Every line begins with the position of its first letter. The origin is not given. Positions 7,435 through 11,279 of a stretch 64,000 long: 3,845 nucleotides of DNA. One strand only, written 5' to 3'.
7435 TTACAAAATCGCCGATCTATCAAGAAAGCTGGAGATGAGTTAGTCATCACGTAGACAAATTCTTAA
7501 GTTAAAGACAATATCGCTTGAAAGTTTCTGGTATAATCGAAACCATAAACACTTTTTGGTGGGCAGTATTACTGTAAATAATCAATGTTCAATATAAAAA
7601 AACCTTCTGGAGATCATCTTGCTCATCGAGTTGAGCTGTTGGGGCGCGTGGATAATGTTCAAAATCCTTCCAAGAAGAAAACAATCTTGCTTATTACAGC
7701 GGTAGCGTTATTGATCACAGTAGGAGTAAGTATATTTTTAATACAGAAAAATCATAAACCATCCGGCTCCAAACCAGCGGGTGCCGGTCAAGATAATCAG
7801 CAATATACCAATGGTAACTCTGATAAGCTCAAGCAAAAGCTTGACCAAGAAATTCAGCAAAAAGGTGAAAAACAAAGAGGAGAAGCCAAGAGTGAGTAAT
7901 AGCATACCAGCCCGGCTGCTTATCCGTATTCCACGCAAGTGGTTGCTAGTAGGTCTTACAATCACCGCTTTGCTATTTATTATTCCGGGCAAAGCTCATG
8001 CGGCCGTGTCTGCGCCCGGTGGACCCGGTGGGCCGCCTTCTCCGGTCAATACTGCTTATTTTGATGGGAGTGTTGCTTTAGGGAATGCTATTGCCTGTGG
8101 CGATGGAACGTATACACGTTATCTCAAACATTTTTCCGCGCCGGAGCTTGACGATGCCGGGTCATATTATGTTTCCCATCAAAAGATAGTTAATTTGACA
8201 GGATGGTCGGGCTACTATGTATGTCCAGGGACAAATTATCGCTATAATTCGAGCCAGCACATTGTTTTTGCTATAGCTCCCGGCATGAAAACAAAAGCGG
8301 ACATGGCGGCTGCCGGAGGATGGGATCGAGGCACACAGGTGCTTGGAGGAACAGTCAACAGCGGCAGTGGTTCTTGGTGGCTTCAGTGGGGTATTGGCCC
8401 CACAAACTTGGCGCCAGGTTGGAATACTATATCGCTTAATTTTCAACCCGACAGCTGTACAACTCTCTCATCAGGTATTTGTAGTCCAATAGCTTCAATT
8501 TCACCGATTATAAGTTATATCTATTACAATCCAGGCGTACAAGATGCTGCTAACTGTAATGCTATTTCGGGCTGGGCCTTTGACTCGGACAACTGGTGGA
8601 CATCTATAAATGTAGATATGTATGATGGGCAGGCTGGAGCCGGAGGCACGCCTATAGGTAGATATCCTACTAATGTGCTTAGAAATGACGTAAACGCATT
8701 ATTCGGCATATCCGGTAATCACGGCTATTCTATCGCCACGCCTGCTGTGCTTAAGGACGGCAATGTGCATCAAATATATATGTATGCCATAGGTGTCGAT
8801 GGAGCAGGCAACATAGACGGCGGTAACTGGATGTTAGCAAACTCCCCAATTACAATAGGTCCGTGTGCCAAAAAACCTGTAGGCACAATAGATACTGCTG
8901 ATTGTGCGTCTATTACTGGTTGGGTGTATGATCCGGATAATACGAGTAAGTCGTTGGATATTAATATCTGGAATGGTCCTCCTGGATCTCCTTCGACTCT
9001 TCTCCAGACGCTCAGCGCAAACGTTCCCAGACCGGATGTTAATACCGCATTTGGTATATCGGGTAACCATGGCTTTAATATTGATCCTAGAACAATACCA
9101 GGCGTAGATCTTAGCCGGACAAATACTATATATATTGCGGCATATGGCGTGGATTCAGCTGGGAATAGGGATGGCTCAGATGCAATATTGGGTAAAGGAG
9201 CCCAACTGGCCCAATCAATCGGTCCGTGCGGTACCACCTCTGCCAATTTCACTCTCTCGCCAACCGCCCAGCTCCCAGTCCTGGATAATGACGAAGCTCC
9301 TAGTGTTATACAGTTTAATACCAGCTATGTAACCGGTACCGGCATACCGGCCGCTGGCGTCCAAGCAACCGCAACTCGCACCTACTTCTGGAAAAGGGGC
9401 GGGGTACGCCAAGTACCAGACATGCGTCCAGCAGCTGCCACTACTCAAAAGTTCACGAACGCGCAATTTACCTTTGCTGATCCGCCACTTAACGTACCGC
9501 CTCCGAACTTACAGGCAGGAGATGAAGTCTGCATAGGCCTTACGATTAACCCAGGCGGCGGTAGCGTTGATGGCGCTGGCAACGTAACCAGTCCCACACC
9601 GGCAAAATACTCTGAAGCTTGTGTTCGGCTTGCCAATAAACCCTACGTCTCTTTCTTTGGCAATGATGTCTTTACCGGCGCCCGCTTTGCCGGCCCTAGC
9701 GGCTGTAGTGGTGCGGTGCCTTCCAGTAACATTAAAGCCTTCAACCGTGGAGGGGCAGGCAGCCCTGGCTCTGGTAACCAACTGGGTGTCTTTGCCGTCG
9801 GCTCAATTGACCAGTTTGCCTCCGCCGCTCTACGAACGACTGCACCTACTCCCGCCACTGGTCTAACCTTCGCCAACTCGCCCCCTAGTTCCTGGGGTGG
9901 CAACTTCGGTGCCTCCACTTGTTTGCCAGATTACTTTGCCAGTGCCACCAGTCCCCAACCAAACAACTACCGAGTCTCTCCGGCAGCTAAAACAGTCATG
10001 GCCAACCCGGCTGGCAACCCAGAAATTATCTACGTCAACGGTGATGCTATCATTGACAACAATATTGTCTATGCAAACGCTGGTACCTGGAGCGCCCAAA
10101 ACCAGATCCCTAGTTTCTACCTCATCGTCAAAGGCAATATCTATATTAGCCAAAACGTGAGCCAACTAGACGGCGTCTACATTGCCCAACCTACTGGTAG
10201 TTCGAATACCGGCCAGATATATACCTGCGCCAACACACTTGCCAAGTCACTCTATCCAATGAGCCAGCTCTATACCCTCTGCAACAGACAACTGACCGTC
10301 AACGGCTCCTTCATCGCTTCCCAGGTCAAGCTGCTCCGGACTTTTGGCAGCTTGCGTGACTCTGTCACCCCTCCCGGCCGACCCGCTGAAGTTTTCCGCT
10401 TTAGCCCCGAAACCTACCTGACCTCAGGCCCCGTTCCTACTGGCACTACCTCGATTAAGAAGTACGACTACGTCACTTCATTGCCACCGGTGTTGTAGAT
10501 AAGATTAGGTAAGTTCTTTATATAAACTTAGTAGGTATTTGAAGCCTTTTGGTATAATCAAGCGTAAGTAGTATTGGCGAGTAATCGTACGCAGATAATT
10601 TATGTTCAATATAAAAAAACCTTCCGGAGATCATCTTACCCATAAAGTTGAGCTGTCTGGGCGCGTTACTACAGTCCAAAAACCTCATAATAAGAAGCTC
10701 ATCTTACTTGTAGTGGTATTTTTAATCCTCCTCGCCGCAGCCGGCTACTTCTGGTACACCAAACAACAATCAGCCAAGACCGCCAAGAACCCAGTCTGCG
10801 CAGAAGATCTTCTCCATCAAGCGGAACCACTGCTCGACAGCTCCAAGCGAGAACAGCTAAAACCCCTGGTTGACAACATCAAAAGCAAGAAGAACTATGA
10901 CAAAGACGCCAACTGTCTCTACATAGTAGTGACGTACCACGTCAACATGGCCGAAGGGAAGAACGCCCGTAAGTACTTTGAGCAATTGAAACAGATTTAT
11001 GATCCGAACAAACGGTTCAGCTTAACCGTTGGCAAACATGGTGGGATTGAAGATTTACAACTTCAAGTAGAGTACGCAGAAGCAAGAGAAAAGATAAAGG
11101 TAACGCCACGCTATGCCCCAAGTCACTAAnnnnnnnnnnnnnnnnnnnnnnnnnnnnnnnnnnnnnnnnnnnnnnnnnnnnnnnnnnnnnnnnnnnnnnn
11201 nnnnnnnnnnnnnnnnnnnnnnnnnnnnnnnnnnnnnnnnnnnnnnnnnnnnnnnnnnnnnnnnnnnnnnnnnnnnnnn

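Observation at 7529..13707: Two tandem paralogous 'small TM protein + ~865-aa secreted protein' cassettes directly upstream of the type IV pilus operon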

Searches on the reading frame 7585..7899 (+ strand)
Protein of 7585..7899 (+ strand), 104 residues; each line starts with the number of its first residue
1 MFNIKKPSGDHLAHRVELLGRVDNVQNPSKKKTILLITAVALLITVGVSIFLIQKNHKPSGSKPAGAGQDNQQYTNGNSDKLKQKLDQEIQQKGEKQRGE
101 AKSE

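Call 3: search_protein_families(library=pfam, proteins=[window:7585-7899:+], max_evalue=1)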
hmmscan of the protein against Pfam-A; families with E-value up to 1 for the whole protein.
window:7585-7899:+ (104 aa): 4 families
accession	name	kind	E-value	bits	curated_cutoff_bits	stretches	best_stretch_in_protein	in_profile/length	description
PF20377.3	DUF6672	-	0.016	15.4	24.3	1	29-58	5-34/152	Family of unknown function (DUF6672)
PF11859.13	DUF3379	-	0.042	13.6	33.2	1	6-70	51-110/232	Protein of unknown function (DUF3379)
PF15330.11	SIT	-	0.069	14.1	27.6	1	34-62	3-31/114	SHP2-interacting transmembrane adaptor protein, SIT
PF13786.12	DUF4179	-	0.19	12.6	30.1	1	30-94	3-71/94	Domain of unknown function (DUF4179)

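Call 8: search_protein_families(library=ncbifam, proteins=[window:7585-7899:+], max_evalue=1)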
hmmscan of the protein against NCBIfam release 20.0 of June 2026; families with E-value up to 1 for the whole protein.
window:7585-7899:+ (104 aa): 3 families
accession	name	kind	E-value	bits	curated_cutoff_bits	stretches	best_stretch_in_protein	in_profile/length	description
NF004285.1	PRK05696.1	equivalog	0.0026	17.6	179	1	26-72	13-60/171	flagellar basal body-associated protein FliL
NF006283.1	PRK08455.1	equivalog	0.007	16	187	1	26-89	10-76/182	flagellar basal body-associated protein FliL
NF009420.1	PRK12785.1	equivalog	0.052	13.3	197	1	26-67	14-55/161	flagellar basal body-associated protein FliL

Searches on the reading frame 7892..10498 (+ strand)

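Call 3: search_protein_families(library=pfam, proteins=[window:7892-10498:+], max_evalue=1)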
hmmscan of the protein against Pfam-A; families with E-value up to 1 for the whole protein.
window:7892-10498:+ (868 aa): 1 family
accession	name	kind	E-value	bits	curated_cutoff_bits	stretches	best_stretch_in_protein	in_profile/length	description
PF08265.16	YL1_C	-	0.17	12.1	22.6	0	103-121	5-23/29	YL1 nuclear protein C-terminal domain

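Call 8: search_protein_families(library=ncbifam, proteins=[window:7892-10498:+], max_evalue=1)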
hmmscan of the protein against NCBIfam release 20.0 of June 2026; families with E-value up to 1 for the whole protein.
window:7892-10498:+ (868 aa): 0 families

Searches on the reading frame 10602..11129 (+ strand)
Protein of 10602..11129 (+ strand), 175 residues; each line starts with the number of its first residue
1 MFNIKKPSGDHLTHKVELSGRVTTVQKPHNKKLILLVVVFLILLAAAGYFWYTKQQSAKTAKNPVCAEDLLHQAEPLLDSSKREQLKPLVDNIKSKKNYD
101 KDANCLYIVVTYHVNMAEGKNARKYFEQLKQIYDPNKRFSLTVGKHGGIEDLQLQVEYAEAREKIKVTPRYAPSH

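Call 3: search_protein_families(library=pfam, proteins=[window:10602-11129:+], max_evalue=1)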
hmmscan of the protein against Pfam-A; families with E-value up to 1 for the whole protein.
window:10602-11129:+ (175 aa): 6 families
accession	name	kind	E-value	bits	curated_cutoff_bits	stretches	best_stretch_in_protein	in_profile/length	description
PF12685.13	SpoIIIAH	-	0.0074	16.7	30.6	1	35-130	4-88/191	SpoIIIAH-like protein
PF06365.17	CD34_antigen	-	0.018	15.5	26.3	1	26-80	100-159/204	CD34/Podocalyxin family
PF12072.13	RNase_Y_N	-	0.023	14.6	32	1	34-96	3-65/201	RNase Y N-terminal region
PF25062.1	ARM_TT21_N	-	0.077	13.2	40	1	80-138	76-135/222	Tetratricopeptide repeat protein 21 N-terminal ARM repeat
PF14283.11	CD1107-like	-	0.1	12.9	26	0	23-59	120-156/158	Mobile element protein CD1107-like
PF20462.4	DUF6715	-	0.23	11.4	27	0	30-63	5-35/192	Domain of unknown function (DUF6715)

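Call 8: search_protein_families(library=ncbifam, proteins=[window:10602-11129:+], max_evalue=1)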
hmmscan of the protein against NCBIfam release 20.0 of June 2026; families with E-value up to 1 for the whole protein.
window:10602-11129:+ (175 aa): 8 families
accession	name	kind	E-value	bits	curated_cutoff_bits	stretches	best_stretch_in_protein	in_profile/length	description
NF005435.1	PRK07021.1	equivalog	0.0011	18.8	131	1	32-77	9-55/157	flagellar basal body-associated protein FliL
NF008756.0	PRK11788.1-4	equivalog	0.0053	15.8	474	1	36-63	2-29/389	lipopolysaccharide assembly protein LapB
TIGR02739.1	TraF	equivalog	0.054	12.8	204.6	1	44-98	23-75/256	type-F conjugative transfer system pilin assembly protein TraF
NF042931.1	SAG1386_EF1546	equivalog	0.067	13.3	80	1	34-63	33-63/158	SAG1386/EF1546 family surface-associated protein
NF002336.0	PRK01294.1-4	equivalog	0.069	12.2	542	1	29-127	4-95/343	lipase secretion chaperone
NF004285.1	PRK05696.1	equivalog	0.088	12.6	179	1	28-63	15-53/171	flagellar basal body-associated protein FliL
NF041428.1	TrsH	subfamily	0.13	12.4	150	0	60-117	63-120/149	TrsH/TraH family protein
TIGR04361.1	TrbK_Ti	equivalog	0.18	12.1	50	1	32-80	3-48/64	entry exclusion protein TrbK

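Call 34: find_homologous_proteins(query=window:10602-11129:+, max_evalue=0.01)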
Query window:10602-11129:+ (175 aa): 3 proteins with E <= 0.01 among 111 candidates.
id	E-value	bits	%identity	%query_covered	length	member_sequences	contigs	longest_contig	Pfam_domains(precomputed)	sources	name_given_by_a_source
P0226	5.7e-112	389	100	100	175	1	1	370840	-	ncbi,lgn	-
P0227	1.8e-92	325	83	100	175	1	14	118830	-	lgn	-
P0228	1.8e-74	267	82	73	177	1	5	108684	-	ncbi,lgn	-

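Call 35: find_encoding_contigs(protein=P0226, flank=1000, max_places=3)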
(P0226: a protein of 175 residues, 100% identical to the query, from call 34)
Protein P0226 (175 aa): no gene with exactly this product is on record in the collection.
